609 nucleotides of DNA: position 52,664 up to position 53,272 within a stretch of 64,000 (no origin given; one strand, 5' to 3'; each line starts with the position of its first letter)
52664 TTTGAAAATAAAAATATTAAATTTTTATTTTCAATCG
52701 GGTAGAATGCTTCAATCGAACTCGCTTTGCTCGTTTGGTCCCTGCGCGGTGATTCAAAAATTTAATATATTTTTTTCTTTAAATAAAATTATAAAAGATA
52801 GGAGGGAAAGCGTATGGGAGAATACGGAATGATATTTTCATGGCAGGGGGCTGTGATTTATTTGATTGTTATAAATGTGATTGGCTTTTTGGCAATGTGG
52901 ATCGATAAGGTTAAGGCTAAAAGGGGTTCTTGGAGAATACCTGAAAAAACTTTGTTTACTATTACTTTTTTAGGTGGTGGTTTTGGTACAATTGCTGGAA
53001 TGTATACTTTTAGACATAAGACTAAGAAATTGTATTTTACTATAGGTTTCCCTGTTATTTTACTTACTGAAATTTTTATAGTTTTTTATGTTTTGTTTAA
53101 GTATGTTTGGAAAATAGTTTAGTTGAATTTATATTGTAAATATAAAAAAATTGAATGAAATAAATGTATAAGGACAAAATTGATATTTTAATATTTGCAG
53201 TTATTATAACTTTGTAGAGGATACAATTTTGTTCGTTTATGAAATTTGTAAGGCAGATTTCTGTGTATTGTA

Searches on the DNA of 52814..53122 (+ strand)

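Call 54: search_rna_families(sources=[L053, L054], threshold=evalue, max_evalue=1, show_alignments=2)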
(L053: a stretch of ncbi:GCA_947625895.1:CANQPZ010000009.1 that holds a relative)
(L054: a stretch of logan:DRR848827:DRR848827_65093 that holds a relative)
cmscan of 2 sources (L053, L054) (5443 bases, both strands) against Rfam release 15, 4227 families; matches with E-value up to 1: 3.
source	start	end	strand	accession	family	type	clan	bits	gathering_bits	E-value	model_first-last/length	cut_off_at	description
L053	990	1137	+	RF04205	MIR2606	Gene; miRNA;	-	41.4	139.7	0.00065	1-165/165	no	MIR2606 microRNA precursor family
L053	1751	1839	+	RF02432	SpF25_sRNA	Gene; sRNA;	-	26.7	48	0.34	1-102/102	no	Streptococcus sRNA SpF25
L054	908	996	+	RF02432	SpF25_sRNA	Gene; sRNA;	-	26.7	48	0.34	1-102/102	no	Streptococcus sRNA SpF25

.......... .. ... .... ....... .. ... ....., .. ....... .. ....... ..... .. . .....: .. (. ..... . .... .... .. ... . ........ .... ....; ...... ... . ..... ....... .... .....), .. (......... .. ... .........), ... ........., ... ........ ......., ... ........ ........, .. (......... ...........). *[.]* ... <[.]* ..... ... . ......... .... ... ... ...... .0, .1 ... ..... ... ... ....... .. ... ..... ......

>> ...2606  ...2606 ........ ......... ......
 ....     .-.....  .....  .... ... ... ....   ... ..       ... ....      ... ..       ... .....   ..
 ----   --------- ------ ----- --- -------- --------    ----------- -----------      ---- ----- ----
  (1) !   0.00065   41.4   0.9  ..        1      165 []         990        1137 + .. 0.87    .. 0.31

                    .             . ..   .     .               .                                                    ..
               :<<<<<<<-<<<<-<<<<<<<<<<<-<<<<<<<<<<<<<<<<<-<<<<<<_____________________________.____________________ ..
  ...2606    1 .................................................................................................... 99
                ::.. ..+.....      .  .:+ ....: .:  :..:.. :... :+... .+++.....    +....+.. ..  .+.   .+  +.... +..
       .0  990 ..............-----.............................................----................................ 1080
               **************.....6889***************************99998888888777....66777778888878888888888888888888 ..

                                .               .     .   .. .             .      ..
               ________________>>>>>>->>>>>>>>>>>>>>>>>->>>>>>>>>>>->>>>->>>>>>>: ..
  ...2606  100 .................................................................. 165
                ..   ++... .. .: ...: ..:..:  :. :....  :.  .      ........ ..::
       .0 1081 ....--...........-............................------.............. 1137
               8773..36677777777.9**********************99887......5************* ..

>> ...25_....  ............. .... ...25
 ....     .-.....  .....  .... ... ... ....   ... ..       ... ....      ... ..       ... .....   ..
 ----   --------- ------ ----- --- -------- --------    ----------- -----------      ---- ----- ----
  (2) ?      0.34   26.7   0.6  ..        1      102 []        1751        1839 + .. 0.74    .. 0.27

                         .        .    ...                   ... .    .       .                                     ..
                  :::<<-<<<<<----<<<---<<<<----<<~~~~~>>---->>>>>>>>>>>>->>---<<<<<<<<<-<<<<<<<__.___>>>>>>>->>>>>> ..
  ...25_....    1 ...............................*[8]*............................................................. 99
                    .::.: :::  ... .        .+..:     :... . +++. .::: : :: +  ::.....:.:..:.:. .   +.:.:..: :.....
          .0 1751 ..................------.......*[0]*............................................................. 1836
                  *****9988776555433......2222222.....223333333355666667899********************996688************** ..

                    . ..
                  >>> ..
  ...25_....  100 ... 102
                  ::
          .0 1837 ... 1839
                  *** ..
